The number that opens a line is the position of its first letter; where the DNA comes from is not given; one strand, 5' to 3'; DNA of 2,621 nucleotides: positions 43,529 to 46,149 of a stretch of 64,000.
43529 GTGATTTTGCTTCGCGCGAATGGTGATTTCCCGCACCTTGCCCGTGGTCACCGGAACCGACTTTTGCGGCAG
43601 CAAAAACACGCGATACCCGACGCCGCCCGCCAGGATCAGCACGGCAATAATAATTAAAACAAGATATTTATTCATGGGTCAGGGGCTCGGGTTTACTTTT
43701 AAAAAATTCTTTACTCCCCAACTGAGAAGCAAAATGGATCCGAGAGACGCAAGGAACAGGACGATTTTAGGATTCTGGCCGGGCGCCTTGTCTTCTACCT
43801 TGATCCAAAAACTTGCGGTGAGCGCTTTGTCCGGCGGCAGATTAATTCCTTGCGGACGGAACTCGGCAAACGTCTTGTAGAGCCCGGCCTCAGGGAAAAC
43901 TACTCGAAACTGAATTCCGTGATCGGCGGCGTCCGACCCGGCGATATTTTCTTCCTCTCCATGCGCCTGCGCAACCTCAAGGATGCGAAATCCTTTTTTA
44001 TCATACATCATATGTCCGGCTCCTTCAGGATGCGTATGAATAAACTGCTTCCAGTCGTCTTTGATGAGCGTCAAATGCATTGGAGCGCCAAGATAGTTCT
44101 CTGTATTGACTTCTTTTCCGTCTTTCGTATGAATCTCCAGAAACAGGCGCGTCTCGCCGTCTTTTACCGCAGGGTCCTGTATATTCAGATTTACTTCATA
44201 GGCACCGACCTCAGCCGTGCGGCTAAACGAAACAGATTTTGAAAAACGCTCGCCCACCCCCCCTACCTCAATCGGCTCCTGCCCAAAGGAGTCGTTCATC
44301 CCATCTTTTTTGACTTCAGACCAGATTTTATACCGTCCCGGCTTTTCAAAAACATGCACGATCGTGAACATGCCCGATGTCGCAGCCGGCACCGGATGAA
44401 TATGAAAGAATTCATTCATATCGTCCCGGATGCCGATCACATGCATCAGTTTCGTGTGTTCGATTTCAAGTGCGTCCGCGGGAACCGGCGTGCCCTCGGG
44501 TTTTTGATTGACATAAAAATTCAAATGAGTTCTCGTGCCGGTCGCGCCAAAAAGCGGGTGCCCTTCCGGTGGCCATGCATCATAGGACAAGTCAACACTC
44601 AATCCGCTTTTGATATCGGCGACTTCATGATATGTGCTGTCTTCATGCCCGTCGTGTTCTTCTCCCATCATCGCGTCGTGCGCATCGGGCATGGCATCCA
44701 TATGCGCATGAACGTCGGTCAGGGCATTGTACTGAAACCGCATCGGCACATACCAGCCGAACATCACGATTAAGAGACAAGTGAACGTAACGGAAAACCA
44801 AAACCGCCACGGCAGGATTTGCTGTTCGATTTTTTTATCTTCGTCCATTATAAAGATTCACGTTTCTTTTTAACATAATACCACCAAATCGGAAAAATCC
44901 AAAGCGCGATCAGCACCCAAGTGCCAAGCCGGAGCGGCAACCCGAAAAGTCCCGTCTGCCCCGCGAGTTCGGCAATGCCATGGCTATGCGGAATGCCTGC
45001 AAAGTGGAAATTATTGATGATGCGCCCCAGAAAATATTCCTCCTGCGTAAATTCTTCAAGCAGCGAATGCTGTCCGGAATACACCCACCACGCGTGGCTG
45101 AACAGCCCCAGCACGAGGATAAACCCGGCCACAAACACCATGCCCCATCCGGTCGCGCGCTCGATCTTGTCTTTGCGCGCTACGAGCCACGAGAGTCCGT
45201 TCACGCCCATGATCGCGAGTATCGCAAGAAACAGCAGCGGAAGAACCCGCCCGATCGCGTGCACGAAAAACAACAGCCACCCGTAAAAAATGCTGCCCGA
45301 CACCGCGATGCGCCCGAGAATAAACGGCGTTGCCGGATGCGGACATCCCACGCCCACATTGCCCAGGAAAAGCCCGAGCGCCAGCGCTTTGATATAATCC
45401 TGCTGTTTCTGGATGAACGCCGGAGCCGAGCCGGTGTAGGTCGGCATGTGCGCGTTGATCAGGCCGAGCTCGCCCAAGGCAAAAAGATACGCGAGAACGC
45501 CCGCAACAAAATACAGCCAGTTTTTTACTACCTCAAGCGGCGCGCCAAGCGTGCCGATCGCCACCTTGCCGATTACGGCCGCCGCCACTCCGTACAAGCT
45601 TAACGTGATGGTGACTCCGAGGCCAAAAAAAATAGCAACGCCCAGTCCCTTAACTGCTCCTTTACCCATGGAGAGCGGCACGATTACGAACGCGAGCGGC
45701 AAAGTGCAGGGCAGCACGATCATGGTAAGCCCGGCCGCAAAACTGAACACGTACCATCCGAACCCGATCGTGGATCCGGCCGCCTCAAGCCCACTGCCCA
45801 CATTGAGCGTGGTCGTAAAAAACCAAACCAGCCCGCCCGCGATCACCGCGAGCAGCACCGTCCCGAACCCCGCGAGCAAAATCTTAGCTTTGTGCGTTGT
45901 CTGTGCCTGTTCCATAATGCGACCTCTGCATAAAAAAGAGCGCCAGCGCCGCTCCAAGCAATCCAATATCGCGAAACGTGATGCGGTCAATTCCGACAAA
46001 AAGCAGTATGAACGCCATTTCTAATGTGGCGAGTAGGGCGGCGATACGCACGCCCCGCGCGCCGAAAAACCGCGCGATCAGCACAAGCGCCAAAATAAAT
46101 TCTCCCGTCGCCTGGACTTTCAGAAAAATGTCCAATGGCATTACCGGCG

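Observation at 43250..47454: Membrane thiol/copper redox cluster (Trx-like, DoxX, CcdA, His-rich tandem-domain protein, CuA-type cupredoxin) in an organism with no visible respiratory context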

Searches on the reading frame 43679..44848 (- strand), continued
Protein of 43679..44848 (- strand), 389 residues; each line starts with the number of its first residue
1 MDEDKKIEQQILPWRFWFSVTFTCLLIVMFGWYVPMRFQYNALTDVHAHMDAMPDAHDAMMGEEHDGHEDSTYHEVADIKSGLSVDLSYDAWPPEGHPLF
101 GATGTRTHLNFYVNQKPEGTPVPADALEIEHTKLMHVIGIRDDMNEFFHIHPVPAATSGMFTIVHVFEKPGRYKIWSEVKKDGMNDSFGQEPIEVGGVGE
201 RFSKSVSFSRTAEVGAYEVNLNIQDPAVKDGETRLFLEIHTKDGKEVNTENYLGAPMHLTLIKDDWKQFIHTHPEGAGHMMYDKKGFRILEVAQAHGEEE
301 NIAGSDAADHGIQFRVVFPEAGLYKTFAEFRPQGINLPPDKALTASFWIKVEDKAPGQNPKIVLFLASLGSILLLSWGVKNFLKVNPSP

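Call 35: search_protein_families(library=pfam, proteins=[L061:9824-10780:+, L063:9641-10651:+, L066:1174-3060:+, L069:7961-10663:+, L070:8825-10657:+, L073:8972-10714:+, L074:9959-10897:+, L077:8084-10777:+, L078:9722-11131:+, L083:9824-10579:+], max_evalue=0.01)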
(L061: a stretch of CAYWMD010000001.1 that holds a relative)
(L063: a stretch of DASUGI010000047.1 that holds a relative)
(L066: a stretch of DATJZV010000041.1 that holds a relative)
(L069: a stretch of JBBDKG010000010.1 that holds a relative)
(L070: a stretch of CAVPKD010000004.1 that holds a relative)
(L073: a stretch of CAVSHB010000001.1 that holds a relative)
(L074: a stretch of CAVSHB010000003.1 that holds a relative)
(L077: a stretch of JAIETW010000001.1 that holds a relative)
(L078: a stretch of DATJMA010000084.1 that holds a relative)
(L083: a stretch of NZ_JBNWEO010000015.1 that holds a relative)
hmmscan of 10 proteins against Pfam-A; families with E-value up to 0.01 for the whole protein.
L061:9824-10780:+ (318 aa): 0 families

L063:9641-10651:+ (336 aa): 0 families

L066:1174-3060:+ (628 aa): 1 family
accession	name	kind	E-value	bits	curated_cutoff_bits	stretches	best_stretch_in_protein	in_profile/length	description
PF05425.18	CopD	-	1.3e-19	71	32.1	1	215-341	3-105/105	Copper resistance protein D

L069:7961-10663:+ (900 aa): 1 family
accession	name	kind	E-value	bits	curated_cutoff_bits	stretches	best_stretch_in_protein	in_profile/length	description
PF04234.18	CopC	-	9.4e-21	75.1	23.3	1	21-117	1-92/92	CopC domain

L070:8825-10657:+ (610 aa): 1 family
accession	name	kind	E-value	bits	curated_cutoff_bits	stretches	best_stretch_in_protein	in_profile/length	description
PF05425.18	CopD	-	5.5e-19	68.9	32.1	1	197-323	3-105/105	Copper resistance protein D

L073:8972-10714:+ (580 aa): 1 family
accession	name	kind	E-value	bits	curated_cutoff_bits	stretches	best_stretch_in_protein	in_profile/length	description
PF05425.18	CopD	-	1.2e-11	45.3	32.1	1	198-291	3-104/105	Copper resistance protein D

L074:9959-10897:+ (312 aa): 1 family
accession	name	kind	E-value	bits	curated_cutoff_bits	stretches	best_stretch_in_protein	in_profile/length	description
PF13115.11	YtkA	-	0.00012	23.1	25.9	0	190-224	6-38/85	YtkA-like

L077:8084-10777:+ (897 aa): 1 family
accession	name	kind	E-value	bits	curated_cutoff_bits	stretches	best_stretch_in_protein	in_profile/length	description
PF04234.18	CopC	-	2.5e-16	60.9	23.3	1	19-112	1-90/92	CopC domain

L078:9722-11131:+ (469 aa): 1 family
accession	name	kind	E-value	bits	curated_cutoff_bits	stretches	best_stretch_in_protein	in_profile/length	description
PF13473.12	Cupredoxin_1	-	9.7e-17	61.3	27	1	369-468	11-104/104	Cupredoxin-like domain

L083:9824-10579:+ (251 aa): 0 families

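Call 43: search_protein_representatives(alignment_id=A2)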
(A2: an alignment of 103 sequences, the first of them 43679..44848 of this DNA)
Query: 103 sequences, 385 profile positions. Proteins with E-value up to 0.001 (for the whole library): 4042; up to 1e-10: 1975; up to 1e-30: 116. The best 150 are listed.
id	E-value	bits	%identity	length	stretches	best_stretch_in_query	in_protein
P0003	1.1e-169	580.8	-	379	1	1-377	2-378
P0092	2.6e-162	556.6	-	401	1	4-380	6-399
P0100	1.9e-161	553.8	-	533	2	53-385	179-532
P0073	4.1e-160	549.4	-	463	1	4-384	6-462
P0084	1.0e-159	548.1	-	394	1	4-377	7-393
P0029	4.9e-158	542.6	-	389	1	1-378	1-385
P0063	6.8e-156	535.5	-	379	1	9-380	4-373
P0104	1.4e-152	524.6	-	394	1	4-375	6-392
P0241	8.3e-148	508.9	-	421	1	1-377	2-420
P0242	8.4e-148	508.9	-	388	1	4-378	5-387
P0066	1.5e-145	501.4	-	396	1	1-375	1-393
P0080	1.6e-145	501.4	-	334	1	53-384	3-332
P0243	8.1e-145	499.0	-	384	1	1-377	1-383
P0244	6.3e-143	492.8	-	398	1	1-379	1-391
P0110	7.6e-141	486.0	-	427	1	8-377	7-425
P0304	1.5e-42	162.4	-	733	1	93-363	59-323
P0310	1.8e-38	149.0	-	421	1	21-324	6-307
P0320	5.2e-35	137.6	-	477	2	86-271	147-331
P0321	6.8e-35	137.2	-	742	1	78-331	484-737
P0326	3.3e-33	131.6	-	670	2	82-327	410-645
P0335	5.8e-32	127.5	-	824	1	20-322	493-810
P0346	1.4e-30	123.0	-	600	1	83-324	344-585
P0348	1.5e-30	122.9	-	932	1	84-335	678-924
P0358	2.5e-29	118.9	-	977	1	85-329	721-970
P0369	9.8e-29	116.9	-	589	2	84-271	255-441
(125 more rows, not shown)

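Call 45: search_protein_families(library=pfam, proteins=[P0304, P0310, P0321, P0326, P0335, P0346, P0348, P0358, P0320, P0369], max_evalue=0.01)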
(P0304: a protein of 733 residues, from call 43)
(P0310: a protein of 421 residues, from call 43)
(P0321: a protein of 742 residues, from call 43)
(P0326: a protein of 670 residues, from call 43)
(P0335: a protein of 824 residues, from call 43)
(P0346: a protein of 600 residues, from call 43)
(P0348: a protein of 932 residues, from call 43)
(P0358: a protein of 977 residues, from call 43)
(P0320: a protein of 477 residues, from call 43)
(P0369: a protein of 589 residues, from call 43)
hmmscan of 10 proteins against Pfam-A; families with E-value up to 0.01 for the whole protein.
P0304 (733 aa): 4 families
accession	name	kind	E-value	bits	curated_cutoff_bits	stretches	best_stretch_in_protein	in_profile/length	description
PF02683.22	DsbD_TM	-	2.4e-10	40.5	27.1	1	402-603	8-213/219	Cytochrome C biogenesis protein transmembrane domain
PF07854.18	DUF1646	-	0.0017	18.2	21.4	1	309-462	176-320/347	Protein of unknown function (DUF1646)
PF13386.12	DsbD_2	-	0.004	17.5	24.9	1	405-601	5-197/199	Cytochrome C biogenesis protein transmembrane region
PF00122.25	E1-E2_ATPase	-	0.0074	16.3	28.1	0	324-422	82-169/181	E1-E2 ATPase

P0310 (421 aa): 1 family
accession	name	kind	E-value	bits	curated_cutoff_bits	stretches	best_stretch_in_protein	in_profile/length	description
PF13473.12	Cupredoxin_1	-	3.2e-17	62.9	27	1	331-418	18-104/104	Cupredoxin-like domain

P0321 (742 aa): 2 families
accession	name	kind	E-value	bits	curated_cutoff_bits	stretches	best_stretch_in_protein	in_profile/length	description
PF02683.22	DsbD_TM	-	1.1e-12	48.2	27.1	1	68-272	5-213/219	Cytochrome C biogenesis protein transmembrane domain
PF13386.12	DsbD_2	-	5.1e-05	23.7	24.9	1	135-268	67-195/199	Cytochrome C biogenesis protein transmembrane region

P0326 (670 aa): 1 family
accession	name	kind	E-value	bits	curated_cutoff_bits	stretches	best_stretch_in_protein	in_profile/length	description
PF02683.22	DsbD_TM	-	3.1e-11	43.4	27.1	1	57-233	7-184/219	Cytochrome C biogenesis protein transmembrane domain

P0335 (824 aa): 2 families
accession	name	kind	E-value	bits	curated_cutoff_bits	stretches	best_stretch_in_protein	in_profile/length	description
PF13115.11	YtkA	-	6.1e-08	33.6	25.9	1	571-660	7-84/85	YtkA-like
PF05425.18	CopD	-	0.00012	22.8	32.1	1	198-299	6-104/105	Copper resistance protein D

P0346 (600 aa): 0 families

P0348 (932 aa): 4 families
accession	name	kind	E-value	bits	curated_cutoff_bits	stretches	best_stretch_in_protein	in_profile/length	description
PF04234.18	CopC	-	4.1e-18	66.6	23.3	1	36-130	1-91/92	CopC domain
PF00630.25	Filamin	-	4.3e-06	27.9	26.9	0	709-770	39-84/93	Filamin/ABP280 repeat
PF13115.11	YtkA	-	0.0047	18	25.9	0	738-766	57-84/85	YtkA-like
PF05425.18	CopD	-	0.0095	16.7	32.1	1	345-430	7-99/105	Copper resistance protein D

P0358 (977 aa): 4 families
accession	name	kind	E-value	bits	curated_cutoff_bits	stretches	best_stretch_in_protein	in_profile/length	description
PF04234.18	CopC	-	2e-17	64.4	23.3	1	30-125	1-92/92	CopC domain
PF05425.18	CopD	-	5.2e-07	30.4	32.1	1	351-453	7-104/105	Copper resistance protein D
PF13115.11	YtkA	-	1.6e-06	29.1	25.9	0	847-891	2-45/85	YtkA-like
PF00630.25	Filamin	-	4.6e-06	27.8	26.9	0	727-815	17-82/93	Filamin/ABP280 repeat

P0320 (477 aa): 1 family
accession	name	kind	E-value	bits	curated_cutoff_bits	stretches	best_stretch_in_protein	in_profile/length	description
PF13473.12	Cupredoxin_1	-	2.3e-19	69.8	27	1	377-476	11-104/104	Cupredoxin-like domain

P0369 (589 aa): 2 families
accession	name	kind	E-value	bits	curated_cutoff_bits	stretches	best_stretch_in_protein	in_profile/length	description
PF13473.12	Cupredoxin_1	-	2.9e-15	56.6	27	1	497-583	17-102/104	Cupredoxin-like domain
PF13115.11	YtkA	-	0.00056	20.9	25.9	0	316-336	64-84/85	YtkA-like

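Call 63: fold_search(model_id=the predicted structure, library=pdb)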
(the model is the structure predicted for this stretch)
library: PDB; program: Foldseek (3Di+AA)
matches with E <= 10: 1309; with E <= 0.001: 65
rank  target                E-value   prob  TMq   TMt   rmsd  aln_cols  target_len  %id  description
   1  9mhn_A                1.0e-05  1.00  0.19  0.28  15.9       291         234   11  The structure of Zcp with cobalt bound (released 2025-12-17)
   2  9mhl_A                1.7e-05  1.00  0.17  0.26  16.7       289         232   13  The structure of Zcp with zinc bound (released 2025-12-17)
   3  9mhm_A                2.1e-05  1.00  0.18  0.27  16.2       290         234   13  The structure of Zcp with copper bound (released 2025-12-17)
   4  9mhi_A                2.7e-05  1.00  0.17  0.26  16.5       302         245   12  The structure of SeMet substituted Zcp (released 2025-12-17)
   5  9mhl_B                4.0e-05  1.00  0.18  0.28  15.9       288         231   12  The structure of Zcp with zinc bound (released 2025-12-17)
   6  9mhm_B                4.7e-05  1.00  0.18  0.28  16.2       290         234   12  The structure of Zcp with copper bound (released 2025-12-17)
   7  8s80_A                5.8e-05  0.99  0.16  0.25  19.6       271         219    9  Domains 4 and 5 of Sap S-layer protein from Bacillus anthracis (released 2024-11-20)
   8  7uzs                  7.5e-05  0.99  0.17  0.10  20.0       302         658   10  Protein 4.2 (local refinement from consensus reconstruction of ankyrin complex classes) (released 2022-07-20)
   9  8dy2_B                8.4e-05  1.00  0.29  0.42  10.9       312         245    9  Crystal Structure of spFv GLK1 (released 2023-05-03)
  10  9mhk_A                9.3e-05  1.00  0.18  0.27  15.8       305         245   12  The structure of Zcp triple mutant H29A, H31A, H142A (released 2025-12-17)
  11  9ba5_A                9.3e-05  0.75  0.13  0.09  24.1       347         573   12  Cross-linked Contactin 2 Ig1-Ig6 (released 2024-07-17)
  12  6fg9_B                1.0e-04  1.00  0.18  0.08  16.6       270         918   10  Mouse SORCS2 ectodomain (sortilin related VPS10 domain containing receptor 2) (released 2018-08-01)
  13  9mhj_B                1.1e-04  0.99  0.17  0.26  16.4       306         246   12  The structure of native Zcp (released 2025-12-17)
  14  6ffy_A                1.1e-04  1.00  0.17  0.08  16.6       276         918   10  Structure of the mouse SorCS2-NGF complex (released 2018-08-01)
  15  8s80_F                1.3e-04  0.99  0.17  0.27  20.5       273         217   10  Domains 4 and 5 of Sap S-layer protein from Bacillus anthracis (released 2024-11-20)
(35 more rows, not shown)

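Call 65: search_solved_structures(query=A2, max_evalue=10, show_alignments=3)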
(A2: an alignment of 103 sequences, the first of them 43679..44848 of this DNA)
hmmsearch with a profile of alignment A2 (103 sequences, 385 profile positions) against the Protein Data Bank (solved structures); distinct sequences matched with E-value up to 10: 2.
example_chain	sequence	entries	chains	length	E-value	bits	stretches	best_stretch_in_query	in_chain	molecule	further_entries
5fc9_A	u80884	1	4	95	0.68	12.1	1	302-327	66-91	Blue (Type 1) copper domain protein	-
6ptt_A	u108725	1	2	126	1.1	11.4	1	151-182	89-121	Cytochrome c oxidase subunit 2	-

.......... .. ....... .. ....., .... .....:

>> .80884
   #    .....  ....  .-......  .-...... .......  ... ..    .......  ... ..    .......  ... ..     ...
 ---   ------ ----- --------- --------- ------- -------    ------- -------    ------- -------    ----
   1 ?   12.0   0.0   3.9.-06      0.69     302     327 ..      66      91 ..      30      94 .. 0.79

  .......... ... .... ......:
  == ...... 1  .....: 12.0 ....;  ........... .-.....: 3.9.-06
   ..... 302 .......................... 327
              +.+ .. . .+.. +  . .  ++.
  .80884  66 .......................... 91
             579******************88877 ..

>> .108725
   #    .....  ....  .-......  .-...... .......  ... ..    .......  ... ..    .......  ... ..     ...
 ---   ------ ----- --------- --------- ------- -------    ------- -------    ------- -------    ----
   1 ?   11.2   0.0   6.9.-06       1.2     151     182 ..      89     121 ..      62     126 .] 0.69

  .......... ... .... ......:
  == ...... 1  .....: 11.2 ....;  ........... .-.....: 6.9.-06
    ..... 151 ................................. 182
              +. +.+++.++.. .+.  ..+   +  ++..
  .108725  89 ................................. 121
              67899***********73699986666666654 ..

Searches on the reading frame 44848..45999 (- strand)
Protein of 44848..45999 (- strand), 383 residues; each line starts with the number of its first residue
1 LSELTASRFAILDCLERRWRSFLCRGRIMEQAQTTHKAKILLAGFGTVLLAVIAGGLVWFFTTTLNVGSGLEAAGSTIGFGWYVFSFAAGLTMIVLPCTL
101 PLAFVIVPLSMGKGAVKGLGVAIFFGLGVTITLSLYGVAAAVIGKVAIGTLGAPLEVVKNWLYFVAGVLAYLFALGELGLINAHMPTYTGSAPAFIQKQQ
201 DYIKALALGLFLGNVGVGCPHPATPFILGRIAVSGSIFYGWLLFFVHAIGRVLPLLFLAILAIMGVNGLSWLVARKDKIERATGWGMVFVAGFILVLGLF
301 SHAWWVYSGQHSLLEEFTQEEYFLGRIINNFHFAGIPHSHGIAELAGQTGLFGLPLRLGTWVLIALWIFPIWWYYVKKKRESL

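Call 3: search_protein_families(library=pfam, proteins=[window:44848-45999:-], max_evalue=0.1)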
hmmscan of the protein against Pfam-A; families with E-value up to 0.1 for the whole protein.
window:44848-45999:- (383 aa): 3 families
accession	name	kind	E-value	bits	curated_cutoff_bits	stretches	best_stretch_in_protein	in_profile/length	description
PF02683.22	DsbD_TM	-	3.9e-07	30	27.1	1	85-261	7-184/219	Cytochrome C biogenesis protein transmembrane domain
PF13386.12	DsbD_2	-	0.0027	18.1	24.9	1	26-145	57-179/199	Cytochrome C biogenesis protein transmembrane region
PF07096.16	DUF1358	-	0.058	13.8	23.4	0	281-319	72-106/115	Protein of unknown function (DUF1358)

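Call 4: search_protein_families(library=ncbifam, proteins=[window:44848-45999:-], max_evalue=0.1)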
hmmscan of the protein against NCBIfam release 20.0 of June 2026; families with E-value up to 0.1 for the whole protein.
window:44848-45999:- (383 aa): 2 families
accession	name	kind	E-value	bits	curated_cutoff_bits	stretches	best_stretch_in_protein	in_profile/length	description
NF045694.1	seleno_TsoB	exception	3.9e-10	38.5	805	1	87-294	189-390/572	rhodanese/DsbD fusion-like selenoprotein TsoB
NF001419.0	PRK00293.1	subfamily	6.5e-05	21.7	330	1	84-261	173-351/574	protein-disulfide reductase DsbD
